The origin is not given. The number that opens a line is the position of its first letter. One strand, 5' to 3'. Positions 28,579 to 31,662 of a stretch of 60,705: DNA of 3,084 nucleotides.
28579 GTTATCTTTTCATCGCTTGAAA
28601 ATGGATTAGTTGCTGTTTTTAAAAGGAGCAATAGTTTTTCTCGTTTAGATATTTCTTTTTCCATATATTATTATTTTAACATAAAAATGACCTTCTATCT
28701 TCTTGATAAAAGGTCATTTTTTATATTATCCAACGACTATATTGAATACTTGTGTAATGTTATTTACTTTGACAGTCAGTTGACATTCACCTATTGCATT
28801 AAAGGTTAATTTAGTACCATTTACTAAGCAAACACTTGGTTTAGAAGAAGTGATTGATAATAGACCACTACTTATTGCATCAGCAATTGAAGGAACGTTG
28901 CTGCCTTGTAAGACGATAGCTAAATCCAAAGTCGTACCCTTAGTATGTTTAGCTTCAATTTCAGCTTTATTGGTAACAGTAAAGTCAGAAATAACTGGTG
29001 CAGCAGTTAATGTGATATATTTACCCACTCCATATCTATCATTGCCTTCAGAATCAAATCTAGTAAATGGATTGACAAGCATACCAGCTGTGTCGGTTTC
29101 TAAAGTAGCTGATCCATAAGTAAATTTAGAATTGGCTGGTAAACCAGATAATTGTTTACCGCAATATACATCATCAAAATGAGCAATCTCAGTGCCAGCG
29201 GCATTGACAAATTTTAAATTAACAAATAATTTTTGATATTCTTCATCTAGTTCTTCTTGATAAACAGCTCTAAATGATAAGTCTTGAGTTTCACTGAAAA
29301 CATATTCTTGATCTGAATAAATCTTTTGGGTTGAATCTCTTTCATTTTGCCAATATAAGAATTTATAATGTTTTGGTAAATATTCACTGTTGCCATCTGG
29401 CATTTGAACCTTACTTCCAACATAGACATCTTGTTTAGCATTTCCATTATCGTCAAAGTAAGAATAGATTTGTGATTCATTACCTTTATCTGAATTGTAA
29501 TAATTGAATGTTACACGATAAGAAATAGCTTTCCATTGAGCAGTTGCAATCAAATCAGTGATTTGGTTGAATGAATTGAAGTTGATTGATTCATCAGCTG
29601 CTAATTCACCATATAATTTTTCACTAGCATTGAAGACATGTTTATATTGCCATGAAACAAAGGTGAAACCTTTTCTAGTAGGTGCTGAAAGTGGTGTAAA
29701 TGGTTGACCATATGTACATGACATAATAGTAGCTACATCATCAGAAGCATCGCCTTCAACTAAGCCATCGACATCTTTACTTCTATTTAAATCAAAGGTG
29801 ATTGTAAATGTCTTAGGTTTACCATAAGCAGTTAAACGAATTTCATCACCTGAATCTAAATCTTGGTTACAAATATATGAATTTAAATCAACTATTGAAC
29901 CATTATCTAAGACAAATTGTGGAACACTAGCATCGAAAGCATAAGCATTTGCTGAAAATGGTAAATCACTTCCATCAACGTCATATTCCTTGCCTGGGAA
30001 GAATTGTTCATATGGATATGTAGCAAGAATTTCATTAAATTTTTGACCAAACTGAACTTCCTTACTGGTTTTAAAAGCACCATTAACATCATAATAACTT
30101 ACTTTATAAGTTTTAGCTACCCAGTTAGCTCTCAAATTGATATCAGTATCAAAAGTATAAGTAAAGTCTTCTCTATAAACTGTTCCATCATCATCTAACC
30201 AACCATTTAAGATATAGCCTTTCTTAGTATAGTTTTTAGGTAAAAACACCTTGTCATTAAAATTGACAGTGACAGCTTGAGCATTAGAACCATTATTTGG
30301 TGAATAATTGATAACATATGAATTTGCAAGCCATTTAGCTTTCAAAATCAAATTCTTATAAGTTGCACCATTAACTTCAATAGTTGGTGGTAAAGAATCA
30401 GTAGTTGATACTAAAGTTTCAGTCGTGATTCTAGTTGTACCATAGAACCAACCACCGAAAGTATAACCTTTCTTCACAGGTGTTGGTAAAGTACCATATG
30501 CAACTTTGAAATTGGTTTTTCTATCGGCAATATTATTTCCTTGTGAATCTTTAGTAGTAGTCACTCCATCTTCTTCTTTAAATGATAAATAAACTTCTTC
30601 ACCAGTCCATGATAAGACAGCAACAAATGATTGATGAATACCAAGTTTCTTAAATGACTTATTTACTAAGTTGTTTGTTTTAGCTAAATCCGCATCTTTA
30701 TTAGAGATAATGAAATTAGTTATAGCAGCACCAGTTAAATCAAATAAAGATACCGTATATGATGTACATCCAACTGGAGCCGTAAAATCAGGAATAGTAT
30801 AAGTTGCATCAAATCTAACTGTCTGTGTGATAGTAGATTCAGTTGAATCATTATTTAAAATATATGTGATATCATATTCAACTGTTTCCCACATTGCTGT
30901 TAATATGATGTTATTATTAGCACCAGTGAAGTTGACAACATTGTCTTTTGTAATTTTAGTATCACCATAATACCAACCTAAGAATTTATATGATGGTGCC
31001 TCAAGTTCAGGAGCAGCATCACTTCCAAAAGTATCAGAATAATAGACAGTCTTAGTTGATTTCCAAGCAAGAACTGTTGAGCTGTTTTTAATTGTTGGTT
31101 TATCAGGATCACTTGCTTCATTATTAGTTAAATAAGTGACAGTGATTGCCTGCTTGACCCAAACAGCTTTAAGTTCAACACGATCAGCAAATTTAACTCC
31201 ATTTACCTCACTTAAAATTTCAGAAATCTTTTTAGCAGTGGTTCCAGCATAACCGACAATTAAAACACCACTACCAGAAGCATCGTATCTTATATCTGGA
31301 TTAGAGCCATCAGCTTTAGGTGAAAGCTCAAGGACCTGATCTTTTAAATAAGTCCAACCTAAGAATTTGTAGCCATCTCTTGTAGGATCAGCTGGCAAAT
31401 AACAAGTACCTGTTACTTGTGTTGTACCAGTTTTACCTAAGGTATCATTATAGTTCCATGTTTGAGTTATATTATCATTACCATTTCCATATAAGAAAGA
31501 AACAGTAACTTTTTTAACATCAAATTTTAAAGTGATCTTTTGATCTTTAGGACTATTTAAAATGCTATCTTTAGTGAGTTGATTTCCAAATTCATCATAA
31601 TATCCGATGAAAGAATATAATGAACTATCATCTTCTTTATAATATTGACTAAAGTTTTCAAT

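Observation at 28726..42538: Two giant lipoprotein genes form one 13.8-kb operon with different distal ends (BspA-type LRR and Big_2)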

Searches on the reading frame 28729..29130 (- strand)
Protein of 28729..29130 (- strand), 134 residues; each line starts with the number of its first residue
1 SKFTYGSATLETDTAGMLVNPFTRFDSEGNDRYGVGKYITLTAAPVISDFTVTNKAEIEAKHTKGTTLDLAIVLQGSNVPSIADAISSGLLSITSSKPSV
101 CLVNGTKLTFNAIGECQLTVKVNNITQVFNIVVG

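Call 11: search_protein_families(library=pfam, proteins=[window:28729-29130:-], max_evalue=5)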
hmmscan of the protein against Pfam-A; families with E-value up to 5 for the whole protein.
seq(134 aa): 1 family
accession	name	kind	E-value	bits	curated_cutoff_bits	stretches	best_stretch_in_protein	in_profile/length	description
PF22599.2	SecDF_P1_head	-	0.16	12.3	27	1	42-77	75-110/114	SecDF, P1 head subdomain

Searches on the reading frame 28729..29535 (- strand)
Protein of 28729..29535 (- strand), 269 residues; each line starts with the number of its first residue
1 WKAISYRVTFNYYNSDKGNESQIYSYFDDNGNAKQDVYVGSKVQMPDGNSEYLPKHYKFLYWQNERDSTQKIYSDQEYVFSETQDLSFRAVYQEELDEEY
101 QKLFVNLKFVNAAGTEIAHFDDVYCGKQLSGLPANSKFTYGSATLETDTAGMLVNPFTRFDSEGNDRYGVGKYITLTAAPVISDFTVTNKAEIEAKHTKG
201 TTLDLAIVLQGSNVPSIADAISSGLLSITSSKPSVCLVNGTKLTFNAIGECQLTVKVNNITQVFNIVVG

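Call 31: find_homologous_proteins(query=window:28729-29535:-, max_evalue=0.001)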
Query seq(269 aa): 522 candidates shared short words with the query, none scored E <= 0.001.

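Call 36: search_protein_families(library=pfam, alignment_id=A4, max_evalue=10)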
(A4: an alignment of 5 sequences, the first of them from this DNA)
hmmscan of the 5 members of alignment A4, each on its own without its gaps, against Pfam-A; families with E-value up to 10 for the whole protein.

A. member 1, seq(269 aa): 3 families
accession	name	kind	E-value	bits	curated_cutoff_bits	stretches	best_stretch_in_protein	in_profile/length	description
PF22599.2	SecDF_P1_head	-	0.024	15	27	1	94-212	31-110/114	SecDF, P1 head subdomain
PF09479.16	Flg_new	-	0.066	13.8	27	1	26-80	5-56/65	Listeria-Bacteroides repeat domain (List_Bact_rpt)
PF15216.11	TSLP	-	0.11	12.9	27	1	184-252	2-63/125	Thymic stromal lymphopoietin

B. families by the number of members that match (of 5 scanned): 15 families
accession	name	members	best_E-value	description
PF00801.26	PKD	2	0.0015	PKD domain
PF07523.18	Big_3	2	0.0046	Bacterial Ig-like domain (group 3)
PF18911.6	PKD_4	2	0.0053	PKD domain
PF22091.2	DUF6941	2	0.012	Family of unknown function (DUF6941)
PF09479.16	Flg_new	2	0.066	Listeria-Bacteroides repeat domain (List_Bact_rpt)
PF22359.2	Big-like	1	8.4e-08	Bacterial Ig-like domain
PF02368.24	Big_2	1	3.5e-06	Bacterial Ig-like domain (group 2)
PF14524.12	Wzt_C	1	0.023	Wzt C-terminal domain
PF22599.2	SecDF_P1_head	1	0.024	SecDF, P1 head subdomain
PF13115.11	YtkA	1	0.03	YtkA-like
PF23623.1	GBD_IRG7_N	1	0.065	IRG7 N-terminal galactose binding domain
PF15216.11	TSLP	1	0.11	Thymic stromal lymphopoietin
PF18981.6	InlK_D3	1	0.13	Internalin K domain (D3/D4)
PF13860.13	FlgD_ig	1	0.13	FlgD Ig-like domain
PF02369.22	Big_1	1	0.44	Bacterial Ig-like domain (group 1)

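Call 53: predict_structure(alignment_id=A5)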
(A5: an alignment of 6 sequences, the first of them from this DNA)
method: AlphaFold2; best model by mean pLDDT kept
length: 269 residues; sequences in the alignment: 6
mean_pLDDT: 74.8   pTM: 0.50
mean pLDDT of the five models: 74.8, 74.3, 70.9, 67.7, 63.3
residues with pLDDT >= 90: 83; 70-90: 88; 50-70: 62; < 50: 36
segments of 3 or more residues with pLDDT < 50: 1-26, 35-37, 50-55
pLDDT, mean of each block of 10 residues (from residue 1): 31 32 45 53 57 52 70 68 59 57 81 86 83 86 82 82 74 86 91 95 95 83 91 97 97 93 96
secondary structure, 60 per line:
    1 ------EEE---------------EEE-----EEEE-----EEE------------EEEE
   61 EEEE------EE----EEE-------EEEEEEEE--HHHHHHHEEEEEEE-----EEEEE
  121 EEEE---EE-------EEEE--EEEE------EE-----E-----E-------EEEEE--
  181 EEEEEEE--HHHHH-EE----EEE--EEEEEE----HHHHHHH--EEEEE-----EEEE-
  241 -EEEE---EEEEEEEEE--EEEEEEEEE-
elements in order: E7-9 E25-27 E33-36 E42-44 E57-64 E77-79 E87-94 H97-103 E104-110 E116-124 E137-140 E143-146 E174-178 E181-187 H190-194 E202-204 E207-212 H217-223 E226-230 E236-239 E242-245 E249-257 E260-268

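Call 56: search_solved_structures(query=A5, max_evalue=10, show_alignments=2)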
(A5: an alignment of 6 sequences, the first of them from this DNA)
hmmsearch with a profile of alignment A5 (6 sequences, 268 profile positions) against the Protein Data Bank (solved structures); distinct sequences matched with E-value up to 10: 1.
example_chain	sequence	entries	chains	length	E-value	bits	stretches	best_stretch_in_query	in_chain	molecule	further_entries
8opr_A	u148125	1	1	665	0.024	17.3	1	216-267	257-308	S-layer protein EA1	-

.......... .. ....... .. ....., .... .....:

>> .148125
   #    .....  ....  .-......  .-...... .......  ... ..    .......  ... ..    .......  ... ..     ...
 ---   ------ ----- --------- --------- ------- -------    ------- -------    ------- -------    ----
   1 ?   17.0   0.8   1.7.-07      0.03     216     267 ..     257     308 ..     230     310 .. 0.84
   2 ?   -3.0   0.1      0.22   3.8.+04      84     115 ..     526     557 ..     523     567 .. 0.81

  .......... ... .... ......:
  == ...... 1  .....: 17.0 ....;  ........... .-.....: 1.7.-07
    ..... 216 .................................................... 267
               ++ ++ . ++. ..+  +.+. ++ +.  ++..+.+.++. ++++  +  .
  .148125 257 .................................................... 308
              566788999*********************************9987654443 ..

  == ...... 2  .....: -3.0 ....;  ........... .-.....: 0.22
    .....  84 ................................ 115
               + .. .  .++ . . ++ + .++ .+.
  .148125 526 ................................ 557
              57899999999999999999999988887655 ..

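Call 59: fold_search(model_id=the predicted structure, library=pdb)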
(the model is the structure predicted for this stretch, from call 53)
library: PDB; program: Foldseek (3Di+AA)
matches with E <= 10: 1321; with E <= 0.001: 20
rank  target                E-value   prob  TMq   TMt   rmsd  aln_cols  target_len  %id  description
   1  4uic                  7.5e-05  1.00  0.27  0.12  17.2       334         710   13  Crystal structure of the S-layer protein rSbsC(31-844) (released 2016-04-13)
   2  9g93_J                7.9e-05  0.99  0.20  0.20  19.8       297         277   13  CryoET structure of the in vitro grown Bacillus anthracis Sap S-layer (released 2024-12-18)
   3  8gyr_B                1.0e-04  1.00  0.26  0.37  10.3       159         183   11  Crystal structure of a variable region segment of Leptospira host-interacting outer surface protein, LigA (released 2023-06-28)
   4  9g93_G                1.1e-04  0.98  0.20  0.19  19.9       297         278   13  CryoET structure of the in vitro grown Bacillus anthracis Sap S-layer (released 2024-12-18)
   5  8opr_A                1.3e-04  0.99  0.24  0.11  22.6       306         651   18  Structure of the EA1 surface layer of Bacillus anthracis (released 2023-11-08)
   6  6qx4_B                2.3e-04  0.99  0.23  0.12  21.3       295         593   14  Structure of the Bacillus anthracis Sap S-layer assembly domain (released 2019-07-31)
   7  9g93_I                2.7e-04  0.99  0.23  0.17  19.9       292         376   13  CryoET structure of the in vitro grown Bacillus anthracis Sap S-layer (released 2024-12-18)
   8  7z4f_G                2.9e-04  0.97  0.23  0.08  29.6       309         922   13  Tail of phage SU10 genome release intermediate (released 2022-08-17)
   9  7cym_A                3.8e-04  0.94  0.23  0.16  17.6       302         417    9  Crystal structure of LI-Cadherin EC1-4 (released 2021-08-18)
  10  4uid_B                4.2e-04  1.00  0.25  0.37  12.0       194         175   14  Crystal structure of the S-layer protein SbsC domains 4 and 5 (released 2016-04-13)
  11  8zdk_6                5.5e-04  1.00  0.27  0.20  15.8       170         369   11  Cryo-EM structure of Mycobacteriophage Douge genome-packed vertex (gp8 and gp113) (released 2025-07-16)
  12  8gyr_A                6.1e-04  1.00  0.28  0.39  12.7       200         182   12  Crystal structure of a variable region segment of Leptospira host-interacting outer surface protein, LigA (released 2023-06-28)
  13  4uj6                  6.1e-04  0.98  0.27  0.12  17.0       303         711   12  Structure of surface layer protein SbsC, domains 1-6 (released 2016-04-27)
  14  9g93_A                6.4e-04  0.97  0.23  0.12  19.9       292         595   13  CryoET structure of the in vitro grown Bacillus anthracis Sap S-layer (released 2024-12-18)
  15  4uid_A                7.2e-04  1.00  0.25  0.33  19.9       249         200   12  Crystal structure of the S-layer protein SbsC domains 4 and 5 (released 2016-04-13)
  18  2l04_MODEL_1_A        8.4e-04  1.00  0.25  0.67   2.6        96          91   20  The Solution Structure of the C-terminal Ig-like Domain of the Bacteriophage Lambda Tail Tube Protein (released 2010-09-22)
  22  1f00                  1.2e-03  0.99  0.21  0.20  13.0       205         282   13  CRYSTAL STRUCTURE OF C-TERMINAL 282-RESIDUE FRAGMENT OF ENTEROPATHOGENIC E. COLI INTIMIN (released 2000-07-12)
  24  7quz_AAA              1.4e-03  1.00  0.27  0.38   2.2        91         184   19  Crystal structure of the SeMet octameric C-terminal Big_2-CBM56 domains from Paenibacillus illinoisensis (Bacillus c (released 2023-02-01)
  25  4hu8_B                1.4e-03  1.00  0.20  0.12   5.4        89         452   25  Crystal Structure of a Bacterial Ig-like Domain Containing GH10 Xylanase from Termite Gut (released 2013-09-18)
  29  2mog_MODEL_1_A        2.1e-03  1.00  0.26  0.63   3.7        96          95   17  Solution structure of the terminal Ig-like domain from Leptospira interrogans LigB (released 2014-08-13)
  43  7quz_DDD              4.5e-03  1.00  0.27  0.38   2.6        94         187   19  Crystal structure of the SeMet octameric C-terminal Big_2-CBM56 domains from Paenibacillus illinoisensis (Bacillus c (released 2023-02-01)
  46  4hu8_A                5.0e-03  1.00  0.19  0.12   4.9        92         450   17  Crystal Structure of a Bacterial Ig-like Domain Containing GH10 Xylanase from Termite Gut (released 2013-09-18)
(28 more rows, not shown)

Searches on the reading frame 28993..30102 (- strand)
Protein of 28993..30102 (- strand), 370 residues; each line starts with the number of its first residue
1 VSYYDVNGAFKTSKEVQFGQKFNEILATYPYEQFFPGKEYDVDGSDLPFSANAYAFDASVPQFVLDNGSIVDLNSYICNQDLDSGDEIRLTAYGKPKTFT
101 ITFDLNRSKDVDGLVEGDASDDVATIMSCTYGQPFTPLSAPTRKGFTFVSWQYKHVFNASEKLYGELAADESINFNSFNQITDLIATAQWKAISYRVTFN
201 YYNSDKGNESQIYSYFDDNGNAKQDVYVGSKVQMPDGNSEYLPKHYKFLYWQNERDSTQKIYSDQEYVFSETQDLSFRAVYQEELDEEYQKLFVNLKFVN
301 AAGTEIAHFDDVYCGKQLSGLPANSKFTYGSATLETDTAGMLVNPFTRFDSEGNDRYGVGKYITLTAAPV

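Call 77: search_protein_families(library=pfam, proteins=[window:28993-30102:-], max_evalue=0.05)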
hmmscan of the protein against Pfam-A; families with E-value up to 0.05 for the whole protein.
window:28993-30102:- (370 aa): 2 families
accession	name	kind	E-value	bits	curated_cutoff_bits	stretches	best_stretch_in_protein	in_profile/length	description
PF09479.16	Flg_new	-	7.9e-07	29.5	27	1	99-154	1-41/65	Listeria-Bacteroides repeat domain (List_Bact_rpt)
PF13175.12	AAA_15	-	0.038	14.1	32.1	1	167-292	125-245/374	AAA ATPase domain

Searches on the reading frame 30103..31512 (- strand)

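Call 77: search_protein_families(library=pfam, proteins=[window:30103-31512:-], max_evalue=0.05)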
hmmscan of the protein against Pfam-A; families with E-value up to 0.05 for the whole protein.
window:30103-31512:- (470 aa): 2 families
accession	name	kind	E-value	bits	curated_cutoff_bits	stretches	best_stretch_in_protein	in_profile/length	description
PF09479.16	Flg_new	-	1.3e-18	67.3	27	3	399-462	1-64/65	Listeria-Bacteroides repeat domain (List_Bact_rpt)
PF18998.6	Flg_new_2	-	5.1e-05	23.6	23.6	0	173-210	33-71/73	Divergent InlB B-repeat domain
